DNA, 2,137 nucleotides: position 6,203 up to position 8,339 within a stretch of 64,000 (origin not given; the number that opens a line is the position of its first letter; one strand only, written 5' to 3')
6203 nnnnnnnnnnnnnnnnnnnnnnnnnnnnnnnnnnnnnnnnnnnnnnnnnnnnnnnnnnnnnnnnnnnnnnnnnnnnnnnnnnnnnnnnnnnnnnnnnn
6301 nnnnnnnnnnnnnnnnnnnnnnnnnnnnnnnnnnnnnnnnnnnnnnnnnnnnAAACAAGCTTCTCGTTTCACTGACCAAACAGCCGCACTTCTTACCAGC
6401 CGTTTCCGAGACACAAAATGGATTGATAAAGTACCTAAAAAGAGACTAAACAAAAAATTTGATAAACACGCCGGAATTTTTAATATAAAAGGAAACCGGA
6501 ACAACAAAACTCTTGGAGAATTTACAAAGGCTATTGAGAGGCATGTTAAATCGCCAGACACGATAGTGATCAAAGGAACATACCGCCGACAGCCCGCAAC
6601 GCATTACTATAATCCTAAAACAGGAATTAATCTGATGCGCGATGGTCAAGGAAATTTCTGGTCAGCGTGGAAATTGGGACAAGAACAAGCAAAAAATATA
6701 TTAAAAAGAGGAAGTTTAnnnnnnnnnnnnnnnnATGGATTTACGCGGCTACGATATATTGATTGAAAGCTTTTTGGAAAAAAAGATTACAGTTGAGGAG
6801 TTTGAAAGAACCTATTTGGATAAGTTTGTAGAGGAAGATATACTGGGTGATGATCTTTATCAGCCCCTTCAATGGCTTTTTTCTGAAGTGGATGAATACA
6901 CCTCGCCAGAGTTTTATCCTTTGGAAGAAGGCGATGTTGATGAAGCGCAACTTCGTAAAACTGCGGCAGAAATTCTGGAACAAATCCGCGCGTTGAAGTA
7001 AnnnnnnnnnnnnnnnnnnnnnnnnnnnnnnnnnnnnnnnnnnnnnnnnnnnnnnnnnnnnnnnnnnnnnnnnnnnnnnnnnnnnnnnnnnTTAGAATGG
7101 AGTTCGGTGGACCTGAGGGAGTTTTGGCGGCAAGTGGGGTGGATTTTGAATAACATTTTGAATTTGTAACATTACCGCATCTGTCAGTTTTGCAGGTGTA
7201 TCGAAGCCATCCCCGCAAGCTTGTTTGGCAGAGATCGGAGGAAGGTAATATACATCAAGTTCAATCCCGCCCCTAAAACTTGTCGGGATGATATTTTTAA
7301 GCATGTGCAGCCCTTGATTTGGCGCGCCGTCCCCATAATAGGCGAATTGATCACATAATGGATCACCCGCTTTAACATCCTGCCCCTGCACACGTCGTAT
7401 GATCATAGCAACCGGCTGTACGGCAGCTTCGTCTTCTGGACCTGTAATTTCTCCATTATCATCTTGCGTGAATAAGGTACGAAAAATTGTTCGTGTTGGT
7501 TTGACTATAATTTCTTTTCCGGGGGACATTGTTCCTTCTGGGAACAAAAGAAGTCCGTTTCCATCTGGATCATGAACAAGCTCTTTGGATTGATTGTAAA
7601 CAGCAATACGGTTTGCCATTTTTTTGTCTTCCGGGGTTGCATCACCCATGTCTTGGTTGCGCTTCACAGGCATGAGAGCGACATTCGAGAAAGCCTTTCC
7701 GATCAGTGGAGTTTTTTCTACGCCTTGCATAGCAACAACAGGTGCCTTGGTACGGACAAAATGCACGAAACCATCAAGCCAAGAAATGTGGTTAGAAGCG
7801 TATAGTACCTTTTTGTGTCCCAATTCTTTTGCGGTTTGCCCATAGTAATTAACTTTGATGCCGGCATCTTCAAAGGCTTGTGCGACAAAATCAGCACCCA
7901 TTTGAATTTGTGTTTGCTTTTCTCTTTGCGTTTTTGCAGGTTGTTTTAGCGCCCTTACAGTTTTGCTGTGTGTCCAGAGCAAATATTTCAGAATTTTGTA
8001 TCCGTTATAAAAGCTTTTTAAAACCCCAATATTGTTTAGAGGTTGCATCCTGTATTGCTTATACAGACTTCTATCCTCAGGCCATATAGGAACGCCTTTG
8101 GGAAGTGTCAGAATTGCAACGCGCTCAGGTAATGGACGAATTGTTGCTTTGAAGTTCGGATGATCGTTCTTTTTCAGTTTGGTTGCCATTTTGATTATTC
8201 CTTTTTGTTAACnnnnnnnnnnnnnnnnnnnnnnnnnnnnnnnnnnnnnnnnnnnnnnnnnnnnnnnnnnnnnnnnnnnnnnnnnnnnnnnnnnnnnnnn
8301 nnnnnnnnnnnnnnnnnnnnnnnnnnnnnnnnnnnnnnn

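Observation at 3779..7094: Polymorphic-toxin locus: a PG-binding plus MuF-core protein followed by an array of orphan colicin-D-like toxin / ImmD-like immunity cassettes, with no prophage around it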

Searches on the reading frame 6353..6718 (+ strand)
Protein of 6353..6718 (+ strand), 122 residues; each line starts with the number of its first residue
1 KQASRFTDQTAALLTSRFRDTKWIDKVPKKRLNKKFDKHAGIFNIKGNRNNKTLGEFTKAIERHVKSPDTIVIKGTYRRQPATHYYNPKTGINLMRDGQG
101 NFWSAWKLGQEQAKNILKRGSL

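Call 6: search_protein_families(library=pfam, proteins=[window:6353-6718:+], max_evalue=1)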
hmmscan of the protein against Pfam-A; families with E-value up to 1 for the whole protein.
seq(122 aa): 1 family
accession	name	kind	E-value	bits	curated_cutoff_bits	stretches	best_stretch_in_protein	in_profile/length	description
PF11429.13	Colicin_D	-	7.4e-19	68.3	25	1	32-115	2-83/84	Colicin D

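Call 7: search_protein_families(library=ncbifam, proteins=[window:6353-6718:+], max_evalue=1)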
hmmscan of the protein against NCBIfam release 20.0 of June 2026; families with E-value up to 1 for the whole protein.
seq(122 aa): 1 family
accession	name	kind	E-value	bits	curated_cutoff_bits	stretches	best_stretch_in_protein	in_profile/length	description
NF005804.0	PRK07659.1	equivalog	0.075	12.5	311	1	90-120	136-166/260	enoyl-CoA hydratase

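Call 36: search_solved_structures(query=window:6353-6718:+, max_evalue=10, show_alignments=2)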
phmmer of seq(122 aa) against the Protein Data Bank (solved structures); distinct sequences matched with E-value up to 10: 4.
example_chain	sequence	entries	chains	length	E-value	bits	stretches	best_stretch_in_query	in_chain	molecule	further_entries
1v74_A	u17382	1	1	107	7.1e-14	55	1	27-111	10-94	Colicin D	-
1tfo_A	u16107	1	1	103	8.2e-14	54.8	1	28-111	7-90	Colicin D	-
5znm_A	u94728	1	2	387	9.3e-13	51.4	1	27-111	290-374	Colicin-D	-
1tfk_A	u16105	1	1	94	1.1e-12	51.3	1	32-111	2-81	Colicin D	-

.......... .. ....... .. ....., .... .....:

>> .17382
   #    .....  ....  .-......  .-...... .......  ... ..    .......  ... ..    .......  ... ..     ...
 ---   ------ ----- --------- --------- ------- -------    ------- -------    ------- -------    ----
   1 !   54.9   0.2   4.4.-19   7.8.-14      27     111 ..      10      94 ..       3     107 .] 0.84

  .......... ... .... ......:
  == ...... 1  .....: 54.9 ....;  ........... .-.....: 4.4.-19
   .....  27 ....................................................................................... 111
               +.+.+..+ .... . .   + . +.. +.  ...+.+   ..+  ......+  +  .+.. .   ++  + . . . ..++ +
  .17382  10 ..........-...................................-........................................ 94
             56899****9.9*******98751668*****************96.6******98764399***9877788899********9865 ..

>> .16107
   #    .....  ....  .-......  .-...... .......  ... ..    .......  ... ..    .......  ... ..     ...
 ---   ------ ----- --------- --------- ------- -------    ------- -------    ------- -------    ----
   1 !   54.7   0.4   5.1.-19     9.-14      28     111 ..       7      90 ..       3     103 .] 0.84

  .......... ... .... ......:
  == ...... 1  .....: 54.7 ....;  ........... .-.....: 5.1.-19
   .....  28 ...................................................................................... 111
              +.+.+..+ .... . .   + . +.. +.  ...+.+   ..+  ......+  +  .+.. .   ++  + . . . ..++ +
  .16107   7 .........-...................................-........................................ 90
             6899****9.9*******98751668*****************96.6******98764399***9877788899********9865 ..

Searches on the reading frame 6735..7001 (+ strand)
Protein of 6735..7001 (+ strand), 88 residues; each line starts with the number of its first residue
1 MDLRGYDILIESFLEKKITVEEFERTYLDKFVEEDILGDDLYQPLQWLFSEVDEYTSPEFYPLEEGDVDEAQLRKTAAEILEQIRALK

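Call 6: search_protein_families(library=pfam, proteins=[window:6735-7001:+], max_evalue=1)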
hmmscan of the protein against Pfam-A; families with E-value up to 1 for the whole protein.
window:6735-7001:+ (88 aa): 1 family
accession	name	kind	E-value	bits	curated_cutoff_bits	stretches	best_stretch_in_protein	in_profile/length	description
PF09204.15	Colicin_immun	-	3.2e-12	47.3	22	1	3-83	3-87/88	Bacterial self-protective colicin-like immunity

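Call 7: search_protein_families(library=ncbifam, proteins=[window:6735-7001:+], max_evalue=1)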
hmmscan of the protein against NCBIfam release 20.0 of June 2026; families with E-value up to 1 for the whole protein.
window:6735-7001:+ (88 aa): 0 families

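Call 85: search_solved_structures(query=window:6735-6998:+, max_evalue=10, show_alignments=1)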
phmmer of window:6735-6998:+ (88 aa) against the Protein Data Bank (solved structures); distinct sequences matched with E-value up to 10: 1.
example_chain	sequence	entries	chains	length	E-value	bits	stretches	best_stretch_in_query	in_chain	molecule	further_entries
8xfx_A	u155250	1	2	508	0.6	13.7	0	33-85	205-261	Exosome complex component Rrp41,Exosome complex component Rrp42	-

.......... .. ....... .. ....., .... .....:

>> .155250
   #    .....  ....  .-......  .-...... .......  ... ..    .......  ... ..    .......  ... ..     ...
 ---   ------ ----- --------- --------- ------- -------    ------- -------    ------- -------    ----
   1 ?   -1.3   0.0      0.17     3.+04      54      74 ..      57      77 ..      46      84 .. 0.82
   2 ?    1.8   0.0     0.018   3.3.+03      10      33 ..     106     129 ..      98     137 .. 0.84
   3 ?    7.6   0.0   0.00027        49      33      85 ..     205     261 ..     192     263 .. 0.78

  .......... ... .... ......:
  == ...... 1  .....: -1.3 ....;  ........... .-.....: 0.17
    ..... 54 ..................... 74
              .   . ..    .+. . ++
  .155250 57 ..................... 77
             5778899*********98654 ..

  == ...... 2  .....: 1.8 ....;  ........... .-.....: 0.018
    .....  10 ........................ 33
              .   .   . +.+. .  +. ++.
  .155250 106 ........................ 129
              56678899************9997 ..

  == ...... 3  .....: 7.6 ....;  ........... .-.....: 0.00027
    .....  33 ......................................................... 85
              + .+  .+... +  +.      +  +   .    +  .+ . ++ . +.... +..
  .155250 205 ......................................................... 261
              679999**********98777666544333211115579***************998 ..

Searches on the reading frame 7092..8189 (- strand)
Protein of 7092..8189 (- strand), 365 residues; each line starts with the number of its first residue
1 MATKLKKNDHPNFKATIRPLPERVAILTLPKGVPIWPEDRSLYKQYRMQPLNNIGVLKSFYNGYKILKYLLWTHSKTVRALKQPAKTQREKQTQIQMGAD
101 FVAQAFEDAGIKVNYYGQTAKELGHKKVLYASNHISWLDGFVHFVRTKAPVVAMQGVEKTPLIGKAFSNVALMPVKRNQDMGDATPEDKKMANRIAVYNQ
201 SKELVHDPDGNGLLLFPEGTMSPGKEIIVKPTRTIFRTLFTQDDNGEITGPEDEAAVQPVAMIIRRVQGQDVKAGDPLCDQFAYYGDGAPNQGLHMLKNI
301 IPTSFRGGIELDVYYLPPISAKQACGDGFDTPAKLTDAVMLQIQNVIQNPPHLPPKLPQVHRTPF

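Call 6: search_protein_families(library=pfam, proteins=[window:7092-8189:-], max_evalue=1)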
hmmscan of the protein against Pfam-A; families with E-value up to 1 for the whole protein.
window:7092-8189:- (365 aa): 1 family
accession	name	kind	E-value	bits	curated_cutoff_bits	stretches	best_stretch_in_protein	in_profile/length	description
PF01553.26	Acyltransferase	-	8.2e-09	35.8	23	1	123-237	12-117/132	Acyltransferase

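Call 7: search_protein_families(library=ncbifam, proteins=[window:7092-8189:-], max_evalue=1)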
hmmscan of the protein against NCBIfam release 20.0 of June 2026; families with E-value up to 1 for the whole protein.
window:7092-8189:- (365 aa): 4 families
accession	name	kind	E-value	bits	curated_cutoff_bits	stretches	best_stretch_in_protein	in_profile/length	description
NF052553.1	LyOrLpactfOlsABRUA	equivalog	3.7e-09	36.1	300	1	99-272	41-193/263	lyso-ornithine lipid O-acyltransferase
TIGR00530.1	AGP_acyltrn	subfamily_domain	5.4e-08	32.7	102.95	1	110-227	1-106/130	1-acylglycerol-3-phosphate O-acyltransferase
NF052552.1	LyOrLpactfOlsARHOCB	equivalog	1e-07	31.3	300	1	77-273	42-211/271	lyso-ornithine lipid O-acyltransferase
NF006386.0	PRK08633.1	equivalog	0.034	11.8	1221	1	127-222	442-523/1147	acyl-[ACP]--phospholipid O-acyltransferase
